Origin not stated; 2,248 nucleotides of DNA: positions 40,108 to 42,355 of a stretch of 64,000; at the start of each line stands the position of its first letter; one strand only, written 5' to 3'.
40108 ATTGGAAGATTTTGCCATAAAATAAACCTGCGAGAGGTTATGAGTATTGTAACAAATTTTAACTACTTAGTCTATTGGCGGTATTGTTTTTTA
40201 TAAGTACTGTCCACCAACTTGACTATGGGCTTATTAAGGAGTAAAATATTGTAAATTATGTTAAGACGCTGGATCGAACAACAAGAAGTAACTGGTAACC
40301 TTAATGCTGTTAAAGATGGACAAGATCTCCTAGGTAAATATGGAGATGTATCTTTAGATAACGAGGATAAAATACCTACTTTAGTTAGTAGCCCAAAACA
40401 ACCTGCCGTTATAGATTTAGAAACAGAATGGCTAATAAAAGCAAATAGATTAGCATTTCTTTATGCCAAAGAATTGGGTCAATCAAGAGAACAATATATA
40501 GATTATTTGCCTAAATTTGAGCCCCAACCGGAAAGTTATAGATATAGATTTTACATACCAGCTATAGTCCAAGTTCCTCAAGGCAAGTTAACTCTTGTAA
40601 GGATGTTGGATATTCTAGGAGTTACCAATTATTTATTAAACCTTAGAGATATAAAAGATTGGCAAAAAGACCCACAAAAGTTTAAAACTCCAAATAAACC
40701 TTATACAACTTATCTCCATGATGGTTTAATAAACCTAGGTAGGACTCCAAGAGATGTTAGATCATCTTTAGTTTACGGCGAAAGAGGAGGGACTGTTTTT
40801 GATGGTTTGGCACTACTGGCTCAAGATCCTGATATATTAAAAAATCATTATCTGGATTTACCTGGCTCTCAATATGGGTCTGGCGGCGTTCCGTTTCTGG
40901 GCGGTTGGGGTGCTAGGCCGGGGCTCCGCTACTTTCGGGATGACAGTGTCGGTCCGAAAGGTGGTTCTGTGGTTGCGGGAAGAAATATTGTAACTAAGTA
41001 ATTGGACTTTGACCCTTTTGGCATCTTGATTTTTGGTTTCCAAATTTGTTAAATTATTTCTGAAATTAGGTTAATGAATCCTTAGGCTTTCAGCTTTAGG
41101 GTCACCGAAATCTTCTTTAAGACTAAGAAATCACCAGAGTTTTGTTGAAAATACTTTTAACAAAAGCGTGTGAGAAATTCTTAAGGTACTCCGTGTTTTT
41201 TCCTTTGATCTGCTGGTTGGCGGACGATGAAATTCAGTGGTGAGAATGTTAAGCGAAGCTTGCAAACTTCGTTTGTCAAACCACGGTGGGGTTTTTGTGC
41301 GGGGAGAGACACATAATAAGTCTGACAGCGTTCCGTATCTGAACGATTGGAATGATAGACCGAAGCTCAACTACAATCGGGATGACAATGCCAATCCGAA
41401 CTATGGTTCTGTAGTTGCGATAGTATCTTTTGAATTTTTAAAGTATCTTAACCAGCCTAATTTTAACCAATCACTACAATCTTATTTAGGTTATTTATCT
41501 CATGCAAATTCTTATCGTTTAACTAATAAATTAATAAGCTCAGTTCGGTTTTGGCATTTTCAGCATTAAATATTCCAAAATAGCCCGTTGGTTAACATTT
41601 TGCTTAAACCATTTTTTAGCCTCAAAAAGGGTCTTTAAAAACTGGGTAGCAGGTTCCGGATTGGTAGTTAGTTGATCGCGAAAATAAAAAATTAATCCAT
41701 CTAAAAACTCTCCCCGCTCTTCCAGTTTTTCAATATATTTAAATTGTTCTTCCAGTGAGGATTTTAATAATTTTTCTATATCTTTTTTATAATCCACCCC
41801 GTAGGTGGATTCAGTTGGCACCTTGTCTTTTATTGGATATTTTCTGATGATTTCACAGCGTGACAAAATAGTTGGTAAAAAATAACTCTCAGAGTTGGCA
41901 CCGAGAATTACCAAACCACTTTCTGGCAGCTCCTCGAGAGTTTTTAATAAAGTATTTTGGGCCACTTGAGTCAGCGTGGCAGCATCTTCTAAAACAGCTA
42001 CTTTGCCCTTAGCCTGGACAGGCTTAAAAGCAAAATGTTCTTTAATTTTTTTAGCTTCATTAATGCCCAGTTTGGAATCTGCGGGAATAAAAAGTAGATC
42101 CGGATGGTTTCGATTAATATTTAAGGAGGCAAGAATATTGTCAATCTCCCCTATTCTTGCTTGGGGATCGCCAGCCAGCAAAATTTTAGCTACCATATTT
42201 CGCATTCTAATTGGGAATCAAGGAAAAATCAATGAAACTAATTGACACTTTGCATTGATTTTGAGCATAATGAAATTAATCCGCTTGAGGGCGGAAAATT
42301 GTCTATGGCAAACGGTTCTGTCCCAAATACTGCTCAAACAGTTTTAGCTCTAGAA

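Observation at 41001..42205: The TR/VR cassette has no reverse transcriptase or accessory gene nearby and is wedged between gyrB and holB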

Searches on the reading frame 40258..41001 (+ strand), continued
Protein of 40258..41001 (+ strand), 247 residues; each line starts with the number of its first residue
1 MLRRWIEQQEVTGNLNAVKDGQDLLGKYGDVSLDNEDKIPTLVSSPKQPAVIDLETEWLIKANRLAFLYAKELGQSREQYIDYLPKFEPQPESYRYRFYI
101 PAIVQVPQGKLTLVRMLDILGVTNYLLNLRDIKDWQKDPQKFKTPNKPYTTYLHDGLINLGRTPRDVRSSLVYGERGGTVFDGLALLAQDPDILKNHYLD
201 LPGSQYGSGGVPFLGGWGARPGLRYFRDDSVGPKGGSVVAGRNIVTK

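Call 70: find_encoding_contigs(protein=P0014, flank=10000, max_places=2)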
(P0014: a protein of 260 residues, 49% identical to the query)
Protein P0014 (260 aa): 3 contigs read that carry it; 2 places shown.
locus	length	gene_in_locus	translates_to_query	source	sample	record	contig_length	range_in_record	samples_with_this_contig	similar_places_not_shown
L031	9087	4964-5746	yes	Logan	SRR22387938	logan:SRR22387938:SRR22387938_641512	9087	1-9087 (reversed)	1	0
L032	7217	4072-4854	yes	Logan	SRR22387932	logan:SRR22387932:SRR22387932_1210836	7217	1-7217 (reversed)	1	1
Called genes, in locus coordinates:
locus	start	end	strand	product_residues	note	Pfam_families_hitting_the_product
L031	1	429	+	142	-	?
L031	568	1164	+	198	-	-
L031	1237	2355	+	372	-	-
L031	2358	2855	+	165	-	-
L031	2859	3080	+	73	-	-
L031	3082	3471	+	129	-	-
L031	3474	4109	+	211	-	-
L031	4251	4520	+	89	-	PF00312:Ribosomal_S15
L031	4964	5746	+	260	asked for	-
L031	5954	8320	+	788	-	PF01138:RNase_PH, PF03725:RNase_PH_C (weak), PF01138:RNase_PH, PF00013:KH_1, PF00575:S1, PF23459:S1_RRP5 (weak)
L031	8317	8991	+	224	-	-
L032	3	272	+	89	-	?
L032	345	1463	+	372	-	-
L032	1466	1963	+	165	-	-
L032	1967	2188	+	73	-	-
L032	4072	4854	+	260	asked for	-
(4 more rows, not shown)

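Call 71: find_encoding_contigs(protein=P0010, flank=10000, max_places=2)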
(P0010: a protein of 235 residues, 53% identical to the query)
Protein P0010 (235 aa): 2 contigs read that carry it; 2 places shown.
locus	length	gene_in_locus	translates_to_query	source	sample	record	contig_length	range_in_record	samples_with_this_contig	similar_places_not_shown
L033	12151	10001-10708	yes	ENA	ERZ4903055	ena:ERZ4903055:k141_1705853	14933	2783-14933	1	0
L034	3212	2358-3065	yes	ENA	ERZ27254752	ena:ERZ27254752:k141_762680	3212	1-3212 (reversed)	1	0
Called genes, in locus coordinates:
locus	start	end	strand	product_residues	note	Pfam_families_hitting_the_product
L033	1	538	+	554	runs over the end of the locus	PF02366:PMT (weak), PF13231:PMT_2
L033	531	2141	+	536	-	PF02366:PMT, PF13231:PMT_2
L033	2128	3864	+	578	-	PF10131:PTPS_related (weak)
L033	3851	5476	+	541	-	PF13231:PMT_2 (weak)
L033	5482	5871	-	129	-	-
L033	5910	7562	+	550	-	PF02366:PMT, PF13231:PMT_2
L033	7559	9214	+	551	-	PF02366:PMT, PF13231:PMT_2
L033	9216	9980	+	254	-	PF00535:Glycos_transf_2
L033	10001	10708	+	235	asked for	-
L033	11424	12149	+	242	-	?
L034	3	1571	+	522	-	?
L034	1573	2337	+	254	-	PF00535:Glycos_transf_2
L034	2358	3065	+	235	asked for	-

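Call 81: search_solved_structures(query=A1, max_evalue=10)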
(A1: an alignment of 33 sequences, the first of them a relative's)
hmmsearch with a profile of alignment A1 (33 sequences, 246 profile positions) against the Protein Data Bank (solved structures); distinct sequences matched with E-value up to 10: 6.
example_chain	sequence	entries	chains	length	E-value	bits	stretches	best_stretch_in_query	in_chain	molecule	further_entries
2x3v_A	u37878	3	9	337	2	10.8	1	15-127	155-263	PROTEIN KINASE C AND CASEIN KINASE SUBSTRATE IN NEURONS PROTEIN 1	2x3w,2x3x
3lll_A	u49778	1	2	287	2.5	10.6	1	13-141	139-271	Protein kinase C and casein kinase substrate in neurons protein 2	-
3q84_A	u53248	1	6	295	6.2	9.2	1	14-127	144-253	Protein kinase C and casein kinase substrate in neurons protein 1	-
3qni_A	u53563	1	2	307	7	9.1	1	14-127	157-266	Protein kinase C and casein kinase substrate in neurons protein 1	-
3hai_A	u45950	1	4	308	7.1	9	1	14-127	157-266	human PACSIN1 F-BAR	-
3hah_A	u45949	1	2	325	8.2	8.8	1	14-127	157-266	human PACSIN1 F-BAR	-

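Call 83: fold_search(model_id=the predicted structure, library=viral)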
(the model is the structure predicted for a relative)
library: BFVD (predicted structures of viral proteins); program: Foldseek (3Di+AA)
matches with E <= 10: 47; with E <= 0.001: 0
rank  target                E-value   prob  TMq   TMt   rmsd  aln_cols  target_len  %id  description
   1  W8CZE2                3.6e-01  0.12  0.18  0.11  13.7       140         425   12  Putative virion structural protein [Erwinia phage PhiEaH1]
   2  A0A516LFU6            6.2e-01  0.03  0.13  0.06  21.1       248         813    9  (no name in the UniProt tables at hand)
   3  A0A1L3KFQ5            1.9e+00  0.02  0.13  0.12  19.9       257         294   10  (no name in the UniProt tables at hand)
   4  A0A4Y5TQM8            2.0e+00  0.01  0.12  0.05  14.7       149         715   12  Protector from prophage induced early lysis [Klebsiella phage Marfa]
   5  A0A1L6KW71            2.6e+00  0.05  0.12  0.10   8.0        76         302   13  NSP1 (Fragment) [Rotavirus D]
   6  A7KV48                2.8e+00  0.01  0.08  0.06  12.4        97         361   13  (no name in the UniProt tables at hand)
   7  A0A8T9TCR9            2.9e+00  0.04  0.09  0.11  17.6       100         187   20  (no name in the UniProt tables at hand)
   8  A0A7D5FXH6            3.1e+00  0.01  0.12  0.12  16.9       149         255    9  (no name in the UniProt tables at hand)
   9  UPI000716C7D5         3.9e+00  0.04  0.09  0.20  21.2       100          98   15  (no name look-up for this kind of identifier)
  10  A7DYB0                3.9e+00  0.01  0.11  0.10  22.0       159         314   12  (no name in the UniProt tables at hand)
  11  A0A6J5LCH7            4.2e+00  0.02  0.13  0.20   9.6        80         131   19  Uncharacterized protein [uncultured Caudovirales phage]
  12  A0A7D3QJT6            4.4e+00  0.01  0.16  0.14  17.4       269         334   12  (no name in the UniProt tables at hand)
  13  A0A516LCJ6            5.0e+00  0.06  0.15  0.03  15.0        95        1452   12  (no name in the UniProt tables at hand)
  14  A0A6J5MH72            5.3e+00  0.03  0.10  0.14  18.4        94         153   18  Uncharacterized protein [uncultured Caudovirales phage]
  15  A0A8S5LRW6            5.7e+00  0.01  0.10  0.21   8.3        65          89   11  Uncharacterized protein [Siphoviridae sp. ctYBm1]
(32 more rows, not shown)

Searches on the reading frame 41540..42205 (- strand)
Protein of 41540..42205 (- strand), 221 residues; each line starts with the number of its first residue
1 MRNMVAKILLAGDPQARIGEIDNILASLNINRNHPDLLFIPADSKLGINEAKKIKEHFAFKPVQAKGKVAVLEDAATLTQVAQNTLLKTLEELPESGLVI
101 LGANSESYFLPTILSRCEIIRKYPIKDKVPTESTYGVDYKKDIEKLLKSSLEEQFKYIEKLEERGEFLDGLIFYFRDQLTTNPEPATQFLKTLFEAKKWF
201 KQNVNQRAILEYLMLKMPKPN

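Call 8: search_protein_families(library=pfam, proteins=[window:41540-42205:-], max_evalue=0.01)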
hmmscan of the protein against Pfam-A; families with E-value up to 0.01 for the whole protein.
window:41540-42205:- (221 aa): 1 family
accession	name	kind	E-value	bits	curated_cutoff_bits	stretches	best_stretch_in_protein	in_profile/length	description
PF13177.12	DNA_pol3_delta2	-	9.8e-23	81.3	27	1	31-121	65-156/161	DNA polymerase III, delta subunit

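Call 84: find_encoding_contigs(protein=window:41540-42196:-, flank=6000, max_places=10)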
Protein window:41540-42196:- (218 aa): 4 contigs read that carry it; 4 places shown.
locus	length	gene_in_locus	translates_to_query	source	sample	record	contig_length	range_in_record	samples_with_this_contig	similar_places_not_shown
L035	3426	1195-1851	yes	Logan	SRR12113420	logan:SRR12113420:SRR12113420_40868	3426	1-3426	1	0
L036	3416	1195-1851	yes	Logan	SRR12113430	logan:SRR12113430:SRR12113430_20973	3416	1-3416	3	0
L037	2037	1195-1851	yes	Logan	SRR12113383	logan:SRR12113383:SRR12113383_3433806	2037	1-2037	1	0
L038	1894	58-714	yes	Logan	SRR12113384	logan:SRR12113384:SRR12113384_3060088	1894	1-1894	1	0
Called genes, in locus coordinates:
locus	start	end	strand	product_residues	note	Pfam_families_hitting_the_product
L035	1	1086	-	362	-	?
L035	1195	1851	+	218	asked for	PF13177:DNA_pol3_delta2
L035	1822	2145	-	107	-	-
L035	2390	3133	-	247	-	-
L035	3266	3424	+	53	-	?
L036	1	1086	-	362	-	?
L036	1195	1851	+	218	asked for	PF13177:DNA_pol3_delta2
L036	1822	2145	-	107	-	-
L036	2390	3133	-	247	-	-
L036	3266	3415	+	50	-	?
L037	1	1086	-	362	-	?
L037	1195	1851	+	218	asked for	PF13177:DNA_pol3_delta2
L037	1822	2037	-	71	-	?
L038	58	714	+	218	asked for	PF13177:DNA_pol3_delta2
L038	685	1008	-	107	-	-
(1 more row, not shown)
